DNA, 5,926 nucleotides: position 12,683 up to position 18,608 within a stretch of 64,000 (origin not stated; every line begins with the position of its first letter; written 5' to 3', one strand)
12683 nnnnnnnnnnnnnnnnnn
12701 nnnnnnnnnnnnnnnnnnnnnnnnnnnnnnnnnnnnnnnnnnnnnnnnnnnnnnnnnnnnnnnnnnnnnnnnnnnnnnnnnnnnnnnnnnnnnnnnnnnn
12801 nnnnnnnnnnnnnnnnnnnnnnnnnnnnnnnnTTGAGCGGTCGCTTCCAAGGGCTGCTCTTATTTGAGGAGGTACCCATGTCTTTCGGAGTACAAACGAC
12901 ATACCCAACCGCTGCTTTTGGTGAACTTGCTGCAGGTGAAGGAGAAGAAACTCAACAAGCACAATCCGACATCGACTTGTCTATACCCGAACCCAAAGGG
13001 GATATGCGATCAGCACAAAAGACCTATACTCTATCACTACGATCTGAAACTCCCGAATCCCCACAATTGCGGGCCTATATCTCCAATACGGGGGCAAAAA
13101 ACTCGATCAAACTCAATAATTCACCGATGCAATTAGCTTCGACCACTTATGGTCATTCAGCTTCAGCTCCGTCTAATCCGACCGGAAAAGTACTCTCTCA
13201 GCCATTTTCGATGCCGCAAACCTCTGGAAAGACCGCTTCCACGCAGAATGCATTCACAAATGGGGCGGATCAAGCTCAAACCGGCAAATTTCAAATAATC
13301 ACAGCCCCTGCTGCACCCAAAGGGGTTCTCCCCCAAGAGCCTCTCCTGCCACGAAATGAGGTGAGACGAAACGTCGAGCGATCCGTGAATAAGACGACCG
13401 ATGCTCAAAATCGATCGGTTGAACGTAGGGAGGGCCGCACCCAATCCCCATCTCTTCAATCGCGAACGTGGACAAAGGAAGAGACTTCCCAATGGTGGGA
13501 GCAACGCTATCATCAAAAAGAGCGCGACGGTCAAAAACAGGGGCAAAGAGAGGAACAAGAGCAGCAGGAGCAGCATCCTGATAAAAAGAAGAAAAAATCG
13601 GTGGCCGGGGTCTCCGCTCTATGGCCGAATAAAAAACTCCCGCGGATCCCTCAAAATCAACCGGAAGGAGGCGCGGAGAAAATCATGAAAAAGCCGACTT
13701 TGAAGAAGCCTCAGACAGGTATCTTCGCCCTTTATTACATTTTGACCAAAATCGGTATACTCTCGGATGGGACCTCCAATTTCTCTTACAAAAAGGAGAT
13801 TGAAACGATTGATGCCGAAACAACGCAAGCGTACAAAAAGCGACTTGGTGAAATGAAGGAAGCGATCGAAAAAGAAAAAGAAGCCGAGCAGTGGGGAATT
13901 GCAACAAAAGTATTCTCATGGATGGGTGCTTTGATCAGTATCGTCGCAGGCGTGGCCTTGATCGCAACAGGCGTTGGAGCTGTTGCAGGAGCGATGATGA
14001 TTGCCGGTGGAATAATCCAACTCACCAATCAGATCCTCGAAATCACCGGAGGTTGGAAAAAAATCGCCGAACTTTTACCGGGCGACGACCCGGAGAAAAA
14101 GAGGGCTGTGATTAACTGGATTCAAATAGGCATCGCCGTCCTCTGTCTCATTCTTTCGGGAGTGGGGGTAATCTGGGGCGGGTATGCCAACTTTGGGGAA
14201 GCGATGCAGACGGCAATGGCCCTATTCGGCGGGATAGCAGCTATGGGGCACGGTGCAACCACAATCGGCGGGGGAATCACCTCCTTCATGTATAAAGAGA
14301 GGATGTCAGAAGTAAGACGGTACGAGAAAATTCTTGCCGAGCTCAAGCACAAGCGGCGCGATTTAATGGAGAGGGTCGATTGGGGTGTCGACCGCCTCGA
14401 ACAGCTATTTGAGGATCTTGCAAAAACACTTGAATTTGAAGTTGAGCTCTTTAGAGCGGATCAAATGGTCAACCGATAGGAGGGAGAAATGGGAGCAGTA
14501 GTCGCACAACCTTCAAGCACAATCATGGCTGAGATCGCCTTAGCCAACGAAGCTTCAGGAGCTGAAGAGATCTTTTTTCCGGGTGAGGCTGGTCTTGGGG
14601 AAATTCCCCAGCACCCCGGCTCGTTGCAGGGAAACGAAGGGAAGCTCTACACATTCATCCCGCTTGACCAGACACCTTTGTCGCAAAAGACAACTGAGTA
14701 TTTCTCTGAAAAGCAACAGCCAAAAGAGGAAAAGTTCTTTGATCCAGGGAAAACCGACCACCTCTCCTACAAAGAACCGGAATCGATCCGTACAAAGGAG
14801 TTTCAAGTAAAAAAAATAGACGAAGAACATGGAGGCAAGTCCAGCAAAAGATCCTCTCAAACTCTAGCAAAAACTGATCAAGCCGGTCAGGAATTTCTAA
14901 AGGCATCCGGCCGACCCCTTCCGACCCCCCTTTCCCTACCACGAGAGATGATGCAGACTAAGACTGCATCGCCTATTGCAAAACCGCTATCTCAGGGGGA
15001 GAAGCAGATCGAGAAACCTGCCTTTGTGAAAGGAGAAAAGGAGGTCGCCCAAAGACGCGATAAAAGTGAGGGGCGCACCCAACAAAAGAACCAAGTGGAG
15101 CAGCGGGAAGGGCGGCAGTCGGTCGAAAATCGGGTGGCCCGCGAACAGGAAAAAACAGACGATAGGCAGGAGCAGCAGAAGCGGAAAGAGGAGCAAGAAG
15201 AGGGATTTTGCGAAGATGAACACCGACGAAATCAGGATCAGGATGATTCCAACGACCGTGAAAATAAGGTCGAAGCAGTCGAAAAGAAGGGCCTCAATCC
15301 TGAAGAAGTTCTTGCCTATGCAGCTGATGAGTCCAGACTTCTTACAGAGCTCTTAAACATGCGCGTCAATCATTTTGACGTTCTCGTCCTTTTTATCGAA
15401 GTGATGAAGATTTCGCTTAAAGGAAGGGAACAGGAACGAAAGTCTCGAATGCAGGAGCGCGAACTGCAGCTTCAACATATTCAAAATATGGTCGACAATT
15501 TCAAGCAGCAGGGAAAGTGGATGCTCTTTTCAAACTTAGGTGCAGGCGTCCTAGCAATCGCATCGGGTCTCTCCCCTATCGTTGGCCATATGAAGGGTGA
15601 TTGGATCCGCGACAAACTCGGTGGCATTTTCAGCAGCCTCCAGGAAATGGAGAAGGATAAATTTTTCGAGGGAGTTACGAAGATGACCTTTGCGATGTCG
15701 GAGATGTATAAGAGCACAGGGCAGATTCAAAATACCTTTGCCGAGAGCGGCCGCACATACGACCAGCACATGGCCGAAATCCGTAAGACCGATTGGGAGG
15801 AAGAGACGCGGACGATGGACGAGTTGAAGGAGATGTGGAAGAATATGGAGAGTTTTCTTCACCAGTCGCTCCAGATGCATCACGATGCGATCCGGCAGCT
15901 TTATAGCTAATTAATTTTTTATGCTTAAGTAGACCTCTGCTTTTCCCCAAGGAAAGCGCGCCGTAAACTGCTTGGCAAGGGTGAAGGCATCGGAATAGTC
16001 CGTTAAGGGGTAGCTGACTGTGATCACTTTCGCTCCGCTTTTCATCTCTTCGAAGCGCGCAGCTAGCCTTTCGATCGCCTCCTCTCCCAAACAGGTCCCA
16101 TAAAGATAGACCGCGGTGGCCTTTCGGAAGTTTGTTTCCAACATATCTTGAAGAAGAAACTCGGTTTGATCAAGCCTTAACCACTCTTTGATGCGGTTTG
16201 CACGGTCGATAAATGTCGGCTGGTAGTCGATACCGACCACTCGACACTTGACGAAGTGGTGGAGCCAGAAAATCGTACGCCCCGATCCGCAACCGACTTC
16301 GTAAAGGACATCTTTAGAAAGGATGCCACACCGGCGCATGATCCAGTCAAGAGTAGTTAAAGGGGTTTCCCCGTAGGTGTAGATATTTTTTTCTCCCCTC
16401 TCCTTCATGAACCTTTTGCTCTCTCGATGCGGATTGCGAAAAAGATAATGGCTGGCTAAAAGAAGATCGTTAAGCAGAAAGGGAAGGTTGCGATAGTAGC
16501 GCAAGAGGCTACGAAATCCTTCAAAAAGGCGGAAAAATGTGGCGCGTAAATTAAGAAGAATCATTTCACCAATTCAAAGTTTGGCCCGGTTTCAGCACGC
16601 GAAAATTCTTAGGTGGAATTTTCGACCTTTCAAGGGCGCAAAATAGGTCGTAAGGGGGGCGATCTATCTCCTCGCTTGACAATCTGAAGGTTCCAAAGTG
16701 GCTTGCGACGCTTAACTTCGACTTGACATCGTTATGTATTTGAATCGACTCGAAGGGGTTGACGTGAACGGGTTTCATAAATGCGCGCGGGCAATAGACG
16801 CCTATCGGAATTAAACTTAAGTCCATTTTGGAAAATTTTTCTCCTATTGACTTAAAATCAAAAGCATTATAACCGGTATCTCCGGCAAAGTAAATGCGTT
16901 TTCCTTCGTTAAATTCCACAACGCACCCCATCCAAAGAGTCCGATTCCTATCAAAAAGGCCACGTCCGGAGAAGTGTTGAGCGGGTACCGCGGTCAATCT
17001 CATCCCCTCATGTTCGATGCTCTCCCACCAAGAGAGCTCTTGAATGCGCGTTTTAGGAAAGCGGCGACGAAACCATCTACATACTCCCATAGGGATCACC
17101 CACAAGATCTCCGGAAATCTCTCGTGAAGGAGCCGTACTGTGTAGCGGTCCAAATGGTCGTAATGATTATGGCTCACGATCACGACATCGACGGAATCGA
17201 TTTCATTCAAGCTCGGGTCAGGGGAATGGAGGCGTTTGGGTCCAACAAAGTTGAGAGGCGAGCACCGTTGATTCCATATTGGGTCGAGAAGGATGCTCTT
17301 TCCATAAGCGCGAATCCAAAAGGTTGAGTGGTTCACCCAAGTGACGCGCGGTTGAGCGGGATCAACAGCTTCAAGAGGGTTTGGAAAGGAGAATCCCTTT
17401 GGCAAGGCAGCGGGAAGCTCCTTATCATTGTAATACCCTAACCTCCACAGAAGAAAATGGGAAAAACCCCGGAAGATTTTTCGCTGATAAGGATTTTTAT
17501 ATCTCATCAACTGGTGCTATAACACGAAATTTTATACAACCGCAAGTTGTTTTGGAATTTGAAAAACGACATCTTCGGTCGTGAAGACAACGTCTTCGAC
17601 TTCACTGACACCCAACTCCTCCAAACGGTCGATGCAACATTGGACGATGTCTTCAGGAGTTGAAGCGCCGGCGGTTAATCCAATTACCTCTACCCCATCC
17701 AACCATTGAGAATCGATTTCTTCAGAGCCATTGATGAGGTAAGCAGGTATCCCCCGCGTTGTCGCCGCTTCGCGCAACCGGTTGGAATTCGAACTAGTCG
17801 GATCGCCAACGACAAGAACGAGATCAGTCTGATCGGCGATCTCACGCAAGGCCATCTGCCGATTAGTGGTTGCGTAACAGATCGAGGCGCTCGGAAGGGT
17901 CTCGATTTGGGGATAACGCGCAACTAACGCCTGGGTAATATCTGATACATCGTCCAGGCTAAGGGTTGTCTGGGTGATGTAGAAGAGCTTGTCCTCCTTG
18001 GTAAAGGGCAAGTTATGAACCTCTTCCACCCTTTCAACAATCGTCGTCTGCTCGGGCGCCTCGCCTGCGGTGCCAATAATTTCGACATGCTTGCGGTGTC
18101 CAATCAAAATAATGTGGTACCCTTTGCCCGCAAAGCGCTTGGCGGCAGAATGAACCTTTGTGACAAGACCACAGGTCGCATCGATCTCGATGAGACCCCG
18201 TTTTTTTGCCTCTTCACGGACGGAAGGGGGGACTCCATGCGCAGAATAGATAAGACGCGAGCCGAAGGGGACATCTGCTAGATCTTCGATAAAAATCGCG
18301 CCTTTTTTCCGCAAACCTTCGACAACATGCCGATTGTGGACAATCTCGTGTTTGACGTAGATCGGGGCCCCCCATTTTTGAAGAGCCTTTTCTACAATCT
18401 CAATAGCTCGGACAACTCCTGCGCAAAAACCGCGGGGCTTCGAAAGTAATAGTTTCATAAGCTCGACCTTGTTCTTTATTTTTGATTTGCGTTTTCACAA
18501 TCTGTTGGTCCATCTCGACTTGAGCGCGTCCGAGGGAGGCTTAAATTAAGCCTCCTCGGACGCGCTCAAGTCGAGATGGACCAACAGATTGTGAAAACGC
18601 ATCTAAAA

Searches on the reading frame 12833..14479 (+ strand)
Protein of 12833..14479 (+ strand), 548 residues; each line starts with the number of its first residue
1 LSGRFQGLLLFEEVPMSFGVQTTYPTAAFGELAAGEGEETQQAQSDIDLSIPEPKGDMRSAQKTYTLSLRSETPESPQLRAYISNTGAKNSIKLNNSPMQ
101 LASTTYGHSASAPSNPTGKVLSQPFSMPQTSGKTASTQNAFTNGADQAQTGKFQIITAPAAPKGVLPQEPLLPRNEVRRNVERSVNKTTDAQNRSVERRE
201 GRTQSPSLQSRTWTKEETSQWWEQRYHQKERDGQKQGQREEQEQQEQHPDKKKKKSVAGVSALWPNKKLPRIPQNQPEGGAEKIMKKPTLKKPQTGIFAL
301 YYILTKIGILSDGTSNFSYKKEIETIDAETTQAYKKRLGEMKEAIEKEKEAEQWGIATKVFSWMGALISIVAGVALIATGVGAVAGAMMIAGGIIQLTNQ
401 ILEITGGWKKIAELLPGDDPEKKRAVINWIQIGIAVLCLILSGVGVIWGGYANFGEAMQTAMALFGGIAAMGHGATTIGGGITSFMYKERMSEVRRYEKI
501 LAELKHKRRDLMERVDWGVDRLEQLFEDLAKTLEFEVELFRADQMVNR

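Call 76: search_protein_families(library=pfam, proteins=[window:12833-14479:+], max_evalue=0.001)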
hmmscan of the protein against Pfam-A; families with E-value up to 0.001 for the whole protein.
window:12833-14479:+ (548 aa): 1 family
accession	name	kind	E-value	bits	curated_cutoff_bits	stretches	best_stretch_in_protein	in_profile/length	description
PF04888.17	SseC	-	7.8e-16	59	30.2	1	304-519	5-217/312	Secretion system effector C (SseC) like family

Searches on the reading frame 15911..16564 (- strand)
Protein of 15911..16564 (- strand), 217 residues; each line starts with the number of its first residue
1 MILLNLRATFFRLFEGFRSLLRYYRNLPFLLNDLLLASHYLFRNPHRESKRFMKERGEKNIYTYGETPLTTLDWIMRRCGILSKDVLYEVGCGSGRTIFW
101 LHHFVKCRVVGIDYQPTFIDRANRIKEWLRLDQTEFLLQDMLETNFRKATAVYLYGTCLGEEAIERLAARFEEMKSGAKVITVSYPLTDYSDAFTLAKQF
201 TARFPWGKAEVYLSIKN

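Call 76: search_protein_families(library=pfam, proteins=[window:15911-16564:-], max_evalue=0.001)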
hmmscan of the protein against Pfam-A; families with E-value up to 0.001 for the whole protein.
window:15911-16564:- (217 aa): 5 families
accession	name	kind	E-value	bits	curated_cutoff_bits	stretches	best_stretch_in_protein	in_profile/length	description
PF13649.12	Methyltransf_25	-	3.6e-09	37.6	27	1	89-157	3-73/97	Methyltransferase domain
PF13847.12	Methyltransf_31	-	2.3e-08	34.3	27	1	83-145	3-67/145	Methyltransferase domain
PF08241.18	Methyltransf_11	-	5.3e-07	30.6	21.2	1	89-150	2-60/95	Methyltransferase domain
PF08242.18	Methyltransf_12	-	1.2e-06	29.6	30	1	89-151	2-68/98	Methyltransferase domain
PF08123.19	DOT1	-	4.4e-06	26.8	23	1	62-183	21-157/205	Histone methylation protein DOT1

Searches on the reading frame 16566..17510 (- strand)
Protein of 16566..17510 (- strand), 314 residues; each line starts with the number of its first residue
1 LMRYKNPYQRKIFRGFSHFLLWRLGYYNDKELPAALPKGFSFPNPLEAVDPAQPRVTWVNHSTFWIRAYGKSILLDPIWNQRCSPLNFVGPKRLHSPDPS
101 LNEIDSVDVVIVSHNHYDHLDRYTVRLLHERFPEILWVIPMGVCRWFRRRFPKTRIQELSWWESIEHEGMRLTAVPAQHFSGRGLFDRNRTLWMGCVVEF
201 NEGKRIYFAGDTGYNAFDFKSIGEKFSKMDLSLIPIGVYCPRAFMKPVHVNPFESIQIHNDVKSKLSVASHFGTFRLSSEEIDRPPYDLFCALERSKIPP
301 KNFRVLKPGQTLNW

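Call 76: search_protein_families(library=pfam, proteins=[window:16566-17510:-], max_evalue=0.001)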
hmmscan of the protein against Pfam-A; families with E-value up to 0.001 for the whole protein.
window:16566-17510:- (314 aa): 3 families
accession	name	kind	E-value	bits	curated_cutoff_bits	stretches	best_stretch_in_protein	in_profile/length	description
PF12706.13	Lactamase_B_2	-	7.8e-39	133.8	27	1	73-272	3-200/200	Beta-lactamase superfamily domain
PF13483.12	Lactamase_B_3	-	2e-14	54.3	24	1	55-238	1-135/160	Beta-lactamase superfamily domain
PF00753.33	Lactamase_B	-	0.00022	21.6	22.7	0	104-120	41-57/196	Metallo-beta-lactamase superfamily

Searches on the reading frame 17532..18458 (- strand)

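Call 76: search_protein_families(library=pfam, proteins=[window:17532-18458:-], max_evalue=0.001)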
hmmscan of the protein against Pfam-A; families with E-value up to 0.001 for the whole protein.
window:17532-18458:- (308 aa): 1 family
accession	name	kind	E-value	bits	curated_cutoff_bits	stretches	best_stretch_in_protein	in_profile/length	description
PF02401.23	LYTB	-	4.2e-93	311.9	24.5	1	4-280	2-267/267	LytB protein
